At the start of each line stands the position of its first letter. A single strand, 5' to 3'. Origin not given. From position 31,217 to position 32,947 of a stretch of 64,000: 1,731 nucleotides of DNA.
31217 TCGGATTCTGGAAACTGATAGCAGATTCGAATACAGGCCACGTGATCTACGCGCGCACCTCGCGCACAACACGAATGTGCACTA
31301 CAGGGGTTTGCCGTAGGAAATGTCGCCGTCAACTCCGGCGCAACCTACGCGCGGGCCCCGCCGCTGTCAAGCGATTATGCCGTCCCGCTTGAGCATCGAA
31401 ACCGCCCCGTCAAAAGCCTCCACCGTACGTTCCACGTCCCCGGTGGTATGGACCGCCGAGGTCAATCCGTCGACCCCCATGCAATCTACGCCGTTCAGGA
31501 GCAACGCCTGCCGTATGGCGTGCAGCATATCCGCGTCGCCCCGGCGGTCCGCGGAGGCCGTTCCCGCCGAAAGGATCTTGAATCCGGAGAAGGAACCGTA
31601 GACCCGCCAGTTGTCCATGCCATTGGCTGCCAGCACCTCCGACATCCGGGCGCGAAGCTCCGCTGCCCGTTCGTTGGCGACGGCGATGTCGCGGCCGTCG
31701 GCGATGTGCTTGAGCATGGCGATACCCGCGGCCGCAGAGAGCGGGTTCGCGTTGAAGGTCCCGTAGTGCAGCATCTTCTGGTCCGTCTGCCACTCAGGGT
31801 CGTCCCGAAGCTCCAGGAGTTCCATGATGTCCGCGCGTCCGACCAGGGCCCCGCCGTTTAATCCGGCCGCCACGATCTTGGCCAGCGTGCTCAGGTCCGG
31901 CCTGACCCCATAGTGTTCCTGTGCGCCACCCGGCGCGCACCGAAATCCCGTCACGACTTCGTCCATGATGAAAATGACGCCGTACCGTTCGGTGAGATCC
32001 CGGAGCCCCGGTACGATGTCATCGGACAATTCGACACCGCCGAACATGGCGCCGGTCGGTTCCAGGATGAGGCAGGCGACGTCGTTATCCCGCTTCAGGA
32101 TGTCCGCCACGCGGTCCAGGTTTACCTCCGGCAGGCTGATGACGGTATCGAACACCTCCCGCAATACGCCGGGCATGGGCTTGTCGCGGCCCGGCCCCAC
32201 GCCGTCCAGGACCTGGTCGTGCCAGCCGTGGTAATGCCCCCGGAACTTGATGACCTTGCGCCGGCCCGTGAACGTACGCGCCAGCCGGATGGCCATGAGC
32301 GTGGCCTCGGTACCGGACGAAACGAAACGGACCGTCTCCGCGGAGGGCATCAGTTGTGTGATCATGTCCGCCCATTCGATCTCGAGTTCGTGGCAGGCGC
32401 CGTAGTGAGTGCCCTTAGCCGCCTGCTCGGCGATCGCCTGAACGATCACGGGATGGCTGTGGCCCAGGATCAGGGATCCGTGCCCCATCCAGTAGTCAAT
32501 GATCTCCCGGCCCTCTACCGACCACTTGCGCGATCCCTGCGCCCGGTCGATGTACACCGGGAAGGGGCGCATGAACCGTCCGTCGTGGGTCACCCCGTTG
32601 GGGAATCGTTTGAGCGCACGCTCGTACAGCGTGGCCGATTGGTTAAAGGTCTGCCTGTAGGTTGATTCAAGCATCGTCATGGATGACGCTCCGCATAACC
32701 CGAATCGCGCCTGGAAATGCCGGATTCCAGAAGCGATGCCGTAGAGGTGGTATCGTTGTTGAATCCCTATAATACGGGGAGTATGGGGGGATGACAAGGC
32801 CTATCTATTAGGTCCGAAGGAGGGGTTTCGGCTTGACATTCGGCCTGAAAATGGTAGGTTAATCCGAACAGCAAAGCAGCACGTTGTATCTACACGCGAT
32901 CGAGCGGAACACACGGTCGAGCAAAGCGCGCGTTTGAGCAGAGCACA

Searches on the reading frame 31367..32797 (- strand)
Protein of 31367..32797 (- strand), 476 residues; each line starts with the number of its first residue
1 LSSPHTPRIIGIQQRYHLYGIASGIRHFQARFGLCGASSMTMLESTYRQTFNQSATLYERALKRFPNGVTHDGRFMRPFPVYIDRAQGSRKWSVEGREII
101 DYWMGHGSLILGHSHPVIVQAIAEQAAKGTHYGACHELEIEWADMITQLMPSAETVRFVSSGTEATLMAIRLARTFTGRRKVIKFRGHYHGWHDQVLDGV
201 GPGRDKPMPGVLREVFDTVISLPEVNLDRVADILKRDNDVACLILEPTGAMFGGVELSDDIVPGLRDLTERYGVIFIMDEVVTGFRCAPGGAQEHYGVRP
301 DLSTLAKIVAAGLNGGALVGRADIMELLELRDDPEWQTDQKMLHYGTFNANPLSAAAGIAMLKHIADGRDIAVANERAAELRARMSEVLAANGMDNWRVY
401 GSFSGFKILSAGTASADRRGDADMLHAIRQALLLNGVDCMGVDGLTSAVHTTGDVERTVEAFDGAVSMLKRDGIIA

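Call 62: search_protein_families(library=pfam, proteins=[window:31367-32797:-], max_evalue=0.00001)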
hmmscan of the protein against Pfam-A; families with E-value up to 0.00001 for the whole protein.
window:31367-32797:- (476 aa): 1 family
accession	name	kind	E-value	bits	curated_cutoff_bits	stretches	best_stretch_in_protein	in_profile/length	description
PF00202.27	Aminotran_3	-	7.3e-56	190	30.5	1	78-427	8-363/403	Aminotransferase class-III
